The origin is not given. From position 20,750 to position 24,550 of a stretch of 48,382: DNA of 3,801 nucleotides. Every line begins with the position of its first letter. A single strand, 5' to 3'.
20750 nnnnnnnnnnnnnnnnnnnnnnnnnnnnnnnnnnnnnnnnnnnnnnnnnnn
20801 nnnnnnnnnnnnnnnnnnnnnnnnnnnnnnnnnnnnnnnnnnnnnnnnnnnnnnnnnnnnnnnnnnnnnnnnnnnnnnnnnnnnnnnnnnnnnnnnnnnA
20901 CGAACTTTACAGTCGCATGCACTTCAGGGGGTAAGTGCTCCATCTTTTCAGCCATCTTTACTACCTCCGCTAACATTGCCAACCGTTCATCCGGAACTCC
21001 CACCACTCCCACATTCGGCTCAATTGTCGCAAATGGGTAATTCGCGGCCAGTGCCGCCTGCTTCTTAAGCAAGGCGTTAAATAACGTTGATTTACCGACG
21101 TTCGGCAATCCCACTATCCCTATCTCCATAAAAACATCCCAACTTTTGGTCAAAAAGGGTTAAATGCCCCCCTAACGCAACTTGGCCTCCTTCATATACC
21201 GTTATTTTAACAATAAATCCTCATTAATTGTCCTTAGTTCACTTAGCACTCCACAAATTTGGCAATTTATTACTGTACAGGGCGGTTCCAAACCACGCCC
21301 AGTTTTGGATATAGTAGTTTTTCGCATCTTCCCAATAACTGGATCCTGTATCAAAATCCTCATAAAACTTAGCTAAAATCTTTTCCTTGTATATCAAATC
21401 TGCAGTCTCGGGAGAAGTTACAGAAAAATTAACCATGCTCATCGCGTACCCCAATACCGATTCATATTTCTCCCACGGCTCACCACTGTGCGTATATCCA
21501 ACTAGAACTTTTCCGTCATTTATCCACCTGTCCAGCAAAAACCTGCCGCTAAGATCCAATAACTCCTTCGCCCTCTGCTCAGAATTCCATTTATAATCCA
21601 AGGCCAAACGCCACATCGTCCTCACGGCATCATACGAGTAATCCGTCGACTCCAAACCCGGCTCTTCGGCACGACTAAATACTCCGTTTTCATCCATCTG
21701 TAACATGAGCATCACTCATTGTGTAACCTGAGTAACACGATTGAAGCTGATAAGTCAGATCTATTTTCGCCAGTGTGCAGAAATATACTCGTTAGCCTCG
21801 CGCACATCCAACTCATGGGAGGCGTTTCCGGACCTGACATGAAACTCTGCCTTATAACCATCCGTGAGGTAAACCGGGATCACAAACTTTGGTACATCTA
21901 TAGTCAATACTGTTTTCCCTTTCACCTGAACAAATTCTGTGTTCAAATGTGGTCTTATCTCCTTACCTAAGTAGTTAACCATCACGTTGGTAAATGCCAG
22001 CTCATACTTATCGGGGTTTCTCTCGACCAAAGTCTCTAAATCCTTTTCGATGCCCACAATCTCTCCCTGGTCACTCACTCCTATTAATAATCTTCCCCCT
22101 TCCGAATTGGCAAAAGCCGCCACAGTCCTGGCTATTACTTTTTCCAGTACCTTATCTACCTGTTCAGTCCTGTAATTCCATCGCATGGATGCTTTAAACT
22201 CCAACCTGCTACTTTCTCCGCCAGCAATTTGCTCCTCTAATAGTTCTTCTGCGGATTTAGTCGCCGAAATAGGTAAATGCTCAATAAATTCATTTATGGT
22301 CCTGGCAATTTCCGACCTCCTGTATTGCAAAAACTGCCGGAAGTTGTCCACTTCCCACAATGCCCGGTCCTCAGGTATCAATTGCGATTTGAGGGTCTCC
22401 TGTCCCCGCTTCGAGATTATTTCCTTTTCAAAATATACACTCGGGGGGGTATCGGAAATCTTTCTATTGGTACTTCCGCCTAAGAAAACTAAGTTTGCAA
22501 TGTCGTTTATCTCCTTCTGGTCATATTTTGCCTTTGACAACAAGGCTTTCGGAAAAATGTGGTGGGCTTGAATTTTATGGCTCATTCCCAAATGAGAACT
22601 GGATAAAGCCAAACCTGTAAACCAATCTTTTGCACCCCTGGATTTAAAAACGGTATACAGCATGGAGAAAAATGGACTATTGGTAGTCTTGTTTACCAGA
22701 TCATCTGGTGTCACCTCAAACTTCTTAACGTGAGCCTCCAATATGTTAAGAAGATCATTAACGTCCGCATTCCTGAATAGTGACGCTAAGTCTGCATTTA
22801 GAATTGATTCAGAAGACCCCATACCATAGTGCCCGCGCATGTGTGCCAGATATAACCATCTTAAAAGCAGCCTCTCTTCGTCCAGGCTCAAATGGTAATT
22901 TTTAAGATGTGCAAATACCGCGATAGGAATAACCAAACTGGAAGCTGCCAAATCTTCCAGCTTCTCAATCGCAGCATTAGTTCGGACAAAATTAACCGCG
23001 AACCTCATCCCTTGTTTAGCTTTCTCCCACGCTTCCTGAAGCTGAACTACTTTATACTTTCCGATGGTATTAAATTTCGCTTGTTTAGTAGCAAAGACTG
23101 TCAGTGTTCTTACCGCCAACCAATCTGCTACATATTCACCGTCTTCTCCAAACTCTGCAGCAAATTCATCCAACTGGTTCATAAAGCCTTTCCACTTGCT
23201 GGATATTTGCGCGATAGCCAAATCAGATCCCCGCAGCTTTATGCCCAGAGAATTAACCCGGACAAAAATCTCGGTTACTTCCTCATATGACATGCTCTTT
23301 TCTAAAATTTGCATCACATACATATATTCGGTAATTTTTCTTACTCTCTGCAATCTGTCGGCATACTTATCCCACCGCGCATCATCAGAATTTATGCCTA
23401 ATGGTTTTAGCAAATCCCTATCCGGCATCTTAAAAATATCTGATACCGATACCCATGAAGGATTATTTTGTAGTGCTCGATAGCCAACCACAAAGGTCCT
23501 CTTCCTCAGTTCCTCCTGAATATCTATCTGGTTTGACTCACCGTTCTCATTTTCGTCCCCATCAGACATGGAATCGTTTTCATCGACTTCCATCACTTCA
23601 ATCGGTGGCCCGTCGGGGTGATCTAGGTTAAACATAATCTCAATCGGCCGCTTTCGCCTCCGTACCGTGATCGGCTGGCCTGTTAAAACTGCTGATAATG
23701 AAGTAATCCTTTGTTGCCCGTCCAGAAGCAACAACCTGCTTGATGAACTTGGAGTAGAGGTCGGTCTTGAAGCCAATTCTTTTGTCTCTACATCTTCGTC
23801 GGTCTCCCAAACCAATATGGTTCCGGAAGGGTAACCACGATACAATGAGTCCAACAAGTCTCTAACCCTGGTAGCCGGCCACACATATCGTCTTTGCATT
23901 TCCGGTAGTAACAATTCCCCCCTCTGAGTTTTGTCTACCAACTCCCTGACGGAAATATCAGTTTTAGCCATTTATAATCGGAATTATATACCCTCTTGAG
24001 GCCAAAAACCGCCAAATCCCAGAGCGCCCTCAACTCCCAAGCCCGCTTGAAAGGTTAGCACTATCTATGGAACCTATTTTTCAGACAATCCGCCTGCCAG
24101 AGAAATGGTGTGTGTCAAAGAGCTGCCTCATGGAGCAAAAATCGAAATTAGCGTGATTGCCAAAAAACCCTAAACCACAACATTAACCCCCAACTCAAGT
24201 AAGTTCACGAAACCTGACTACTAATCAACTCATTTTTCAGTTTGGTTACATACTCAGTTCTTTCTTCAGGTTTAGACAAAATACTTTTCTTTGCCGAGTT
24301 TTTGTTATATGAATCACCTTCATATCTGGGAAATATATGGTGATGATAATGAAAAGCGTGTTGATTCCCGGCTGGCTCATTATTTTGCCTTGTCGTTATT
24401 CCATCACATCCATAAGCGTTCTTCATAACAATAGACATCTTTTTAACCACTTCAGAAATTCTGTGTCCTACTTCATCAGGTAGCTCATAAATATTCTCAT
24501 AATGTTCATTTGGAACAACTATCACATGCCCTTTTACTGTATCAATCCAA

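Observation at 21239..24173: The fusion gene sits exactly between two 5'-truncated gene remnants whose missing ends point into it (replacement scar)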

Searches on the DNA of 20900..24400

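Call 67: search_rna_families(source=window, start=20900, end=24400, threshold=evalue, max_evalue=1)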
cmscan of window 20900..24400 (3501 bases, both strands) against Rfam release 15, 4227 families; matches with E-value up to 1: 1.
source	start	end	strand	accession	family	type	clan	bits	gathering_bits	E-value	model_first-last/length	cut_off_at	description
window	22941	22985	-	RF02470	Ms_IGR-8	Gene; sRNA;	-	25.4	44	0.016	1-63/63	no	Mycobacterium sRNA Ms_IGR-8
